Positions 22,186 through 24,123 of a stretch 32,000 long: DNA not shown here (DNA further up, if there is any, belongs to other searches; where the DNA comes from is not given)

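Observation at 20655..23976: egtD (hercynine synthase) directly coupled to an EgtUV/OpuC-like fused permease-binding-protein ABC importer, without egtB/egtC/eanB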

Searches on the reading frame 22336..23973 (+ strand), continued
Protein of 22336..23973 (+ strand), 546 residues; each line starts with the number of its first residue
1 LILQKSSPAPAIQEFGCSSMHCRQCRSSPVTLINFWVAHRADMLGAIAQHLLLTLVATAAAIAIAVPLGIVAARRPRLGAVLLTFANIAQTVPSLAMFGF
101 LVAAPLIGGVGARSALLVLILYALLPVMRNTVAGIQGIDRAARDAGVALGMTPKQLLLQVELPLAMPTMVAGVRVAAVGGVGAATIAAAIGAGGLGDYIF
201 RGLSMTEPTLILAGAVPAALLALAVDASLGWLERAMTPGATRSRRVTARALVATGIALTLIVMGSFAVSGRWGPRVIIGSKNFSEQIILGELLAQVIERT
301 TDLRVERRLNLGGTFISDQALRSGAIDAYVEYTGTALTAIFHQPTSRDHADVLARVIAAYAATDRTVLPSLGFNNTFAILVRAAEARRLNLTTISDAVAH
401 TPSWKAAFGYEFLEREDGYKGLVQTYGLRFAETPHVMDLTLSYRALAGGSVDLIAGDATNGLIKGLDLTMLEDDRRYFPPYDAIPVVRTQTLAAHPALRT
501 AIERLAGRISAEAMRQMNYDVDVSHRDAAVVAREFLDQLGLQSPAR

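Call 45: search_solved_structures(query=L019:4856-6199:+, max_evalue=1e-60, show_alignments=5)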
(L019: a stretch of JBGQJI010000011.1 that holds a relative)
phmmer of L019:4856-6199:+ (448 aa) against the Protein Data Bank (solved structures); distinct sequences matched with E-value up to 1e-60: 5.
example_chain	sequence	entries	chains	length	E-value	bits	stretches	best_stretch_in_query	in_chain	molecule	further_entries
8ux5_A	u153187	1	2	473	4.8e-99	335.5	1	12-446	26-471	Selenoxide synthase OvsA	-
8u41_A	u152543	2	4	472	3.9e-96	325.9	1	12-446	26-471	Selenoxide synthase OvsA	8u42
4x8b_A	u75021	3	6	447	2.1e-79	270.7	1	10-441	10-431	Sulfoxide synthase EgtB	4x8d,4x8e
8ryz_A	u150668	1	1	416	1.8e-73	251.1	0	13-314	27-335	selenoneine synthase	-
8k5i_A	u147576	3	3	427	2e-73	250.9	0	13-314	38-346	selenoneine synthase SenA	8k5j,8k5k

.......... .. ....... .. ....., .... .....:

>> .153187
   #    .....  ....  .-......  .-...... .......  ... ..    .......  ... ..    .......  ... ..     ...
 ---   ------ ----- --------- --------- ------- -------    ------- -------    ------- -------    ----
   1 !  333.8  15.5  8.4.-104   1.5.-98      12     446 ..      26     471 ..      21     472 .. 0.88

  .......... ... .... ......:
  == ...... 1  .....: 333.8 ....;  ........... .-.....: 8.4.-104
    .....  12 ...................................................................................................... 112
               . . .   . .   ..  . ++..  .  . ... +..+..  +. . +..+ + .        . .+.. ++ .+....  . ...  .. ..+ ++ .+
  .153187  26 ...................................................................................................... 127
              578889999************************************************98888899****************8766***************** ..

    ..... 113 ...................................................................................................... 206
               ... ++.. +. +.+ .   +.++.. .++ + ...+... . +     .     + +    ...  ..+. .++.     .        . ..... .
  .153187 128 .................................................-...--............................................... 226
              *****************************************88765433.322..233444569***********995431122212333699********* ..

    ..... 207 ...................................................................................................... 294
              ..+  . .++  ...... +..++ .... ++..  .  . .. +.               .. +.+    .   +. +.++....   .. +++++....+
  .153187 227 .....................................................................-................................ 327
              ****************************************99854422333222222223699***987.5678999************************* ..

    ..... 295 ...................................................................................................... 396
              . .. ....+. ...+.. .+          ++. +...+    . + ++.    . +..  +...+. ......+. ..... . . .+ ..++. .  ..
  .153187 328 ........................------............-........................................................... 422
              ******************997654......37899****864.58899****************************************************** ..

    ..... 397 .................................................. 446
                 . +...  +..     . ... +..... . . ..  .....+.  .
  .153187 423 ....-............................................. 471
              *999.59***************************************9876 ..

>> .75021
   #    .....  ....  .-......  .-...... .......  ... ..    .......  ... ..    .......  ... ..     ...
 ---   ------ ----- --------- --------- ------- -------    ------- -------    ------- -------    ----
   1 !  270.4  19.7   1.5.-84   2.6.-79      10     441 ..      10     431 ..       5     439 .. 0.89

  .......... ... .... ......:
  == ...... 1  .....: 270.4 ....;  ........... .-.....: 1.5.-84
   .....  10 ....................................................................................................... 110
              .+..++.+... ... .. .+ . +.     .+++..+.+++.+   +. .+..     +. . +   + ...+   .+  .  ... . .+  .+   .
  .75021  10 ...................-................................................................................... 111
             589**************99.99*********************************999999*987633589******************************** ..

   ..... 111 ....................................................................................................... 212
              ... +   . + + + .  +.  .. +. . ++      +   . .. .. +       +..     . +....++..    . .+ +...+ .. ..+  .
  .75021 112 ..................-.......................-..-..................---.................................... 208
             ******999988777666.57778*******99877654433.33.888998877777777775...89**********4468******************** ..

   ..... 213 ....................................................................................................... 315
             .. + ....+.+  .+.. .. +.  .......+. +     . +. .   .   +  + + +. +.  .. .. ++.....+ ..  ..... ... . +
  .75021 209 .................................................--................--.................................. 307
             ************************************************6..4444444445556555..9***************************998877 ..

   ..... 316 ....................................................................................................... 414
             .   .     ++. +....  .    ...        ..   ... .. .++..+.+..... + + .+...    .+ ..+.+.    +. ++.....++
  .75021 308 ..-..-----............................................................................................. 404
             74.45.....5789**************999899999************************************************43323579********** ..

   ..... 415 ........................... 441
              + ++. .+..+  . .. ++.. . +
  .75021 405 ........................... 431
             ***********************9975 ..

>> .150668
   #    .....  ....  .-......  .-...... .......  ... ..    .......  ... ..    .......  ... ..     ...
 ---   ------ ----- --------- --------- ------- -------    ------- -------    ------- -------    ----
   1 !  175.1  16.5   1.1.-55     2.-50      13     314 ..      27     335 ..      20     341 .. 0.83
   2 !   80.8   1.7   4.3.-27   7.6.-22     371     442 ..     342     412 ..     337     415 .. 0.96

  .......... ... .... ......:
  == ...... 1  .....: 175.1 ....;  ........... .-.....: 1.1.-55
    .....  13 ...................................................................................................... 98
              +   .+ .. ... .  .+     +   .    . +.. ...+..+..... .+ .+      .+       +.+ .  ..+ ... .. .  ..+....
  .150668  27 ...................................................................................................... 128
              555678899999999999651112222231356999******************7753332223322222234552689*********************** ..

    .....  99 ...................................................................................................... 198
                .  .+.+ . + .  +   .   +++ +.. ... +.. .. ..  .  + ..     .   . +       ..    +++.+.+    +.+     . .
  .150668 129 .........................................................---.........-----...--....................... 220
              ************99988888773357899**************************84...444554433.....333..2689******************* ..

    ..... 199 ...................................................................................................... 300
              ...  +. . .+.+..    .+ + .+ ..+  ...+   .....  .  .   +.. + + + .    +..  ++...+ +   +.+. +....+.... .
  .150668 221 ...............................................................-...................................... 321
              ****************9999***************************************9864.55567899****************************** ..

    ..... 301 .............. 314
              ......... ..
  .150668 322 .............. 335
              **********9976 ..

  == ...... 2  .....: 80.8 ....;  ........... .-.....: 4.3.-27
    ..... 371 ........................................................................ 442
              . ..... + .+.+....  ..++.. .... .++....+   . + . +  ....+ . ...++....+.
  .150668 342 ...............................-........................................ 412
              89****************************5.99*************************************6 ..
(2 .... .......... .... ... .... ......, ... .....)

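Call 47: find_encoding_contigs(protein=P0144, flank=10000, max_places=1)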
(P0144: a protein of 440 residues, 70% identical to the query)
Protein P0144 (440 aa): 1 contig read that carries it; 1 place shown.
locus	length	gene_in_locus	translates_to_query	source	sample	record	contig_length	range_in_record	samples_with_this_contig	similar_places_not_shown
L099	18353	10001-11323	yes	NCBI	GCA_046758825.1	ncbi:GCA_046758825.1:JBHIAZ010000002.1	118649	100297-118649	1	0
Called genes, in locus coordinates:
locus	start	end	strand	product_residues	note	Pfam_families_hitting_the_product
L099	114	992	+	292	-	PF03755:YicC-like_N, PF08340:YicC-like_C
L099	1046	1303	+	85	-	PF04025:RemA-like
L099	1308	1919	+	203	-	PF00625:Guanylate_kin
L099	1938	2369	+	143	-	PF01192:RNA_pol_Rpb6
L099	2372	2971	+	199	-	PF12804:NTP_transf_3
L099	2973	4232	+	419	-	PF22039:HUTI_composite_bact (weak), PF01979:Amidohydro_1, PF07969:Amidohydro_3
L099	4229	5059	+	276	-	PF02621:VitK2_biosynth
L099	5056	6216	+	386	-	PF00155:Aminotran_1_2, PF01041:DegT_DnrJ_EryC1 (faint), PF01053:Cys_Met_Meta_PP (faint)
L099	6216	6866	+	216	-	PF00702:Hydrolase, PF12710:HAD, PF13419:HAD_2, PF13242:Hydrolase_like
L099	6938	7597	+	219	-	-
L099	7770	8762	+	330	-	PF10017:Methyltransf_33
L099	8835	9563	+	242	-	PF01717:Meth_synt_2 (weak)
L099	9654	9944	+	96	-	PF01717:Meth_synt_2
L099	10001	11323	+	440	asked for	PF04978:MST (faint), PF12867:DinB_2, PF03781:FGE-sulfatase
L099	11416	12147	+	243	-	PF00005:ABC_tran, PF13304:AAA_21 (faint)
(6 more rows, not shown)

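Call 50: search_protein_families(library=pfam, proteins=[L078:1028-3208:+, L021:9618-12389:+, L062:5377-6384:+, L066:3404-4147:-, L055:5476-6048:-, L068:739-1905:+, L081:6280-7182:+, L086:11983-14079:-, L077:6495-7178:+, L073:11057-12601:+], max_evalue=0.00001)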
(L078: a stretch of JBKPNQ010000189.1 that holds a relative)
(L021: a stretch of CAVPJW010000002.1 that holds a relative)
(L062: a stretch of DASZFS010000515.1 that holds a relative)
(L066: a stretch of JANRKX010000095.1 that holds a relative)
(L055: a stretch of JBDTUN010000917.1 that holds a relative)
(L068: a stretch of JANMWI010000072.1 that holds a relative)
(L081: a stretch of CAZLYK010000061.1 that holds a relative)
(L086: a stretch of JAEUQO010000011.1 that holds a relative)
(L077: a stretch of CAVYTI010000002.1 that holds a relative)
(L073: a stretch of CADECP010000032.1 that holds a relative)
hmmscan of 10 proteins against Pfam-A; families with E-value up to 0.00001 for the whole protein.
L078:1028-3208:+ (727 aa): 2 families
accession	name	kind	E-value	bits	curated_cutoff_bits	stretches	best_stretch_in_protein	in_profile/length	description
PF05193.26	Peptidase_M16_C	-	3.1e-37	128.6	23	1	211-385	2-179/181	Peptidase M16 inactive domain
PF00675.25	Peptidase_M16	-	1.5e-17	64.3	22.3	1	58-175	2-119/149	Insulinase (Peptidase family M16)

L021:9618-12389:+ (924 aa): 2 families
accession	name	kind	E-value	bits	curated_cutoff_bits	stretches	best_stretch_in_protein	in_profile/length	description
PF00330.25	Aconitase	-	7.9e-166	553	28.7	1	81-587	13-463/463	Aconitase family (aconitate hydratase)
PF00694.25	Aconitase_C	-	1.8e-45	154.9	22.8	1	717-844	3-130/131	Aconitase C-terminal domain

L062:5377-6384:+ (336 aa): 2 families
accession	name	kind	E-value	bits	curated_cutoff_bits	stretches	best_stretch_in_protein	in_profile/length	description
PF00413.30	Peptidase_M10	-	5.9e-11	42.9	24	1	43-178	1-127/159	Matrixin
PF13620.12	CarboxypepD_reg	-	2.7e-07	31.3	32.3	1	234-288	1-55/82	Carboxypeptidase regulatory-like domain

L066:3404-4147:- (248 aa): 1 family
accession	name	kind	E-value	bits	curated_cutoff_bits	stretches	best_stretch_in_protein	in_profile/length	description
PF07264.17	EI24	-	4.4e-25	89.4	32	1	31-232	2-199/199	Sulfate transporter CysZ/Etoposide-induced protein 2.4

L055:5476-6048:- (191 aa): 0 families

L068:739-1905:+ (389 aa): 1 family
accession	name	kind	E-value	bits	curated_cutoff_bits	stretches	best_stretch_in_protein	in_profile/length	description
PF02684.21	LpxB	-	1.2e-87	294.6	22.6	1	3-348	1-344/374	Lipid-A-disaccharide synthetase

L081:6280-7182:+ (301 aa): 0 families

L086:11983-14079:- (699 aa): 8 families
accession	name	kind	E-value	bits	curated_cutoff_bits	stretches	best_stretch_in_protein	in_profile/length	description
PF01653.23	DNA_ligase_aden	-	1.7e-95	319.8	27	1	76-324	3-253/253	NAD-dependent DNA ligase adenylation domain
PF03120.22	DNA_ligase_OB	-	7e-33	112.8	32.9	1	328-404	2-78/79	NAD-dependent DNA ligase OB-fold domain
PF12826.13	HHH_2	-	5.6e-26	90.9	27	1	539-601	1-63/64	Helix-hairpin-helix motif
PF00533.33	BRCT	-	1.1e-16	61.3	21.3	1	622-695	2-76/78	BRCA1 C Terminus (BRCT) domain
PF03119.21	DNA_ligase_ZBD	-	5.3e-11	42.6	25.8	1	413-439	1-27/27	NAD-dependent DNA ligase C4 zinc finger domain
PF14520.12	HHH_5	-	6.3e-08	33.4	27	0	544-589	5-51/57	Helix-hairpin-helix domain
PF12738.14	PTCB-BRCT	-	5.6e-06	26.7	22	0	631-688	3-59/63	twin BRCT domain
PF22745.1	Nlig-Ia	-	6.1e-06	27.2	27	0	11-61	2-52/92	DNA ligase-like, N-terminal NAD+-binding domain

L077:6495-7178:+ (228 aa): 1 family
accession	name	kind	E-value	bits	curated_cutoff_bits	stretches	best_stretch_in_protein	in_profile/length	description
PF13505.12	OMP_b-brl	-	1.6e-07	32.1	28.7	1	32-197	20-150/175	Outer membrane protein beta-barrel domain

L073:11057-12601:+ (515 aa): 1 family
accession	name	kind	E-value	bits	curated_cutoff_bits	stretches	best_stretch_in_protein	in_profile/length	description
PF13598.12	DUF4139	-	1.5e-07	31.8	31.8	1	226-472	2-153/205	Domain of unknown function (DUF4139)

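Call 55: find_encoding_contigs(protein=P0146, flank=10000, max_places=4)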
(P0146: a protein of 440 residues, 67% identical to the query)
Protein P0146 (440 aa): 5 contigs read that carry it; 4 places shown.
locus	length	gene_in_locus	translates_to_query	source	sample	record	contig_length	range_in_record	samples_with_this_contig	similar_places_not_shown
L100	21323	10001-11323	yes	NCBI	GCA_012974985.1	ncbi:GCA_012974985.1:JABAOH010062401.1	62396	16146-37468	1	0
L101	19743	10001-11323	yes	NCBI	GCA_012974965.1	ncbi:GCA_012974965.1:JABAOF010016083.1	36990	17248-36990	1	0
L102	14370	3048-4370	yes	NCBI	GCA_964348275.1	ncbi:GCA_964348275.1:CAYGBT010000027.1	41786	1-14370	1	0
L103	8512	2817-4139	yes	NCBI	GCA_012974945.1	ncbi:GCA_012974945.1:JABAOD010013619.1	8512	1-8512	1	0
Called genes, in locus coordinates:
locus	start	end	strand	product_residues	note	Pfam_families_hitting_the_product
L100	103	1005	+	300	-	PF03755:YicC-like_N, PF08340:YicC-like_C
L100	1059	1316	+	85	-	PF04025:RemA-like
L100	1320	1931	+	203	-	PF00625:Guanylate_kin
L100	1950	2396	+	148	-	PF01192:RNA_pol_Rpb6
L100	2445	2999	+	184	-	PF12804:NTP_transf_3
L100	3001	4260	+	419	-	PF01979:Amidohydro_1, PF07969:Amidohydro_3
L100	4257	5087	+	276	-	PF02621:VitK2_biosynth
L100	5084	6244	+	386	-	PF00155:Aminotran_1_2, PF01053:Cys_Met_Meta_PP (weak), PF01041:DegT_DnrJ_EryC1 (weak)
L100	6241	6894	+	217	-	PF00702:Hydrolase, PF12710:HAD, PF13419:HAD_2, PF13242:Hydrolase_like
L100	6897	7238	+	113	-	-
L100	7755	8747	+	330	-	PF10017:Methyltransf_33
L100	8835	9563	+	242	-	-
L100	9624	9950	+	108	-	PF01717:Meth_synt_2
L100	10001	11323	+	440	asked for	PF12867:DinB_2, PF03781:FGE-sulfatase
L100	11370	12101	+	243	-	PF00005:ABC_tran, PF13304:AAA_21 (faint)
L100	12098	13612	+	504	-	PF04069:OpuAC, PF00528:BPD_transp_1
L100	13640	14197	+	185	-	PF05991:NYN_YacP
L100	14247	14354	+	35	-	-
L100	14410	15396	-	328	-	PF04055:Radical_SAM, PF06968:BATS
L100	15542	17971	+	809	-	PF00270:DEAD, PF04851:ResIII, PF22527:DEXQc_Suv3 (weak), PF00271:Helicase_C (faint), PF08148:DSHCT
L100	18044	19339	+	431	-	PF04055:Radical_SAM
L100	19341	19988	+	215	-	PF05724:TPMT, PF13489:Methyltransf_23, PF01209:Ubie_methyltran, PF02353:CMAS, PF13847:Methyltransf_31, PF08241:Methyltransf_11, PF08242:Methyltransf_12, PF13649:Methyltransf_25, +2 more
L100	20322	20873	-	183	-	PF00571:CBS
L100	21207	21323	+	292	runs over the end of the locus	PF14378:PAP2_3, PF01569:PAP2, PF14360:PAP2_C (weak)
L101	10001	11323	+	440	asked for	PF12867:DinB_2, PF03781:FGE-sulfatase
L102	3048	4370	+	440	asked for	PF12867:DinB_2, PF03781:FGE-sulfatase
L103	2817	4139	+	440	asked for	PF12867:DinB_2, PF03781:FGE-sulfatase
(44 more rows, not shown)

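Call 72: find_encoding_contigs(protein=P0240, flank=8000, max_places=5)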
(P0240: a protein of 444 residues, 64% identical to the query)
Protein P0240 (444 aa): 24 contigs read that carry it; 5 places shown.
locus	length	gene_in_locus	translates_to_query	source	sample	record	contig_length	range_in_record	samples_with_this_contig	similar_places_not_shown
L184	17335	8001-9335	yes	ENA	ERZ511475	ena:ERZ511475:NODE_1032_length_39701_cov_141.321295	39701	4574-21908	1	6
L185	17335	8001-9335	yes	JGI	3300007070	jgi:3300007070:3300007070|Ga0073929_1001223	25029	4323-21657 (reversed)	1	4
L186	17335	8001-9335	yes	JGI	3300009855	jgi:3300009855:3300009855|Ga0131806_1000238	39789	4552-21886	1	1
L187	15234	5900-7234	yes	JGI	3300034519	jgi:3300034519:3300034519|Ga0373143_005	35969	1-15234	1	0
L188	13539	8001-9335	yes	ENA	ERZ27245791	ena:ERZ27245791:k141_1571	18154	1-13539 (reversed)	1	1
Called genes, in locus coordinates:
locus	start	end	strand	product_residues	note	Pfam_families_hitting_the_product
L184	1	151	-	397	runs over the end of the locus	PF01676:Metalloenzyme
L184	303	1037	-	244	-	PF24481:CT398_CC, PF02591:Zn_ribbon_9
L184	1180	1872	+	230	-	PF03070:TENA_THI-4, PF14518:Haem_oxygenas_2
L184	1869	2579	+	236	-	PF00730:HhH-GPD, PF00633:HHH (weak)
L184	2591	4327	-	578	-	PF00324:AA_permease, PF13520:AA_permease_2, PF13906:AA_permease_C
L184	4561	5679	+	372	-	PF13185:GAF_2, PF01590:GAF, PF13492:GAF_3 (faint), PF00989:PAS, PF13188:PAS_8, PF13426:PAS_9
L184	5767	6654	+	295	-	PF02518:HATPase_c, PF00072:Response_reg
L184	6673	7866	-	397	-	PF03331:LpxC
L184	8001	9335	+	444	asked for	PF04978:MST (faint), PF12867:DinB_2, PF03781:FGE-sulfatase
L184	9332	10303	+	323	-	PF00534:Glycos_transf_1, PF13692:Glyco_trans_1_4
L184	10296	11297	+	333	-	PF10017:Methyltransf_33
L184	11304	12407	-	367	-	PF00266:Aminotran_5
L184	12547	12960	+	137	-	PF01894:YjbQ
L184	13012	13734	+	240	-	PF01618:MotA_ExbB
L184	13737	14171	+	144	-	PF02472:ExbD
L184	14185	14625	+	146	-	PF02472:ExbD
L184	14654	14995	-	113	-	PF01740:STAS, PF13466:STAS_2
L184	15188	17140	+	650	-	PF03169:OPT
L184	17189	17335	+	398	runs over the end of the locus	PF00493:MCM, PF01078:Mg_chelatase (faint), PF00158:Sigma54_activat (faint), PF00004:AAA, PF07724:AAA_2, PF07728:AAA_5 (weak), PF10431:ClpB_D2-small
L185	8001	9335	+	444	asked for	PF04978:MST (faint), PF12867:DinB_2, PF03781:FGE-sulfatase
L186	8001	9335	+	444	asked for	PF04978:MST (faint), PF12867:DinB_2, PF03781:FGE-sulfatase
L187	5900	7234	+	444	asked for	PF04978:MST (faint), PF12867:DinB_2, PF03781:FGE-sulfatase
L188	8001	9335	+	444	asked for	PF04978:MST (faint), PF12867:DinB_2, PF03781:FGE-sulfatase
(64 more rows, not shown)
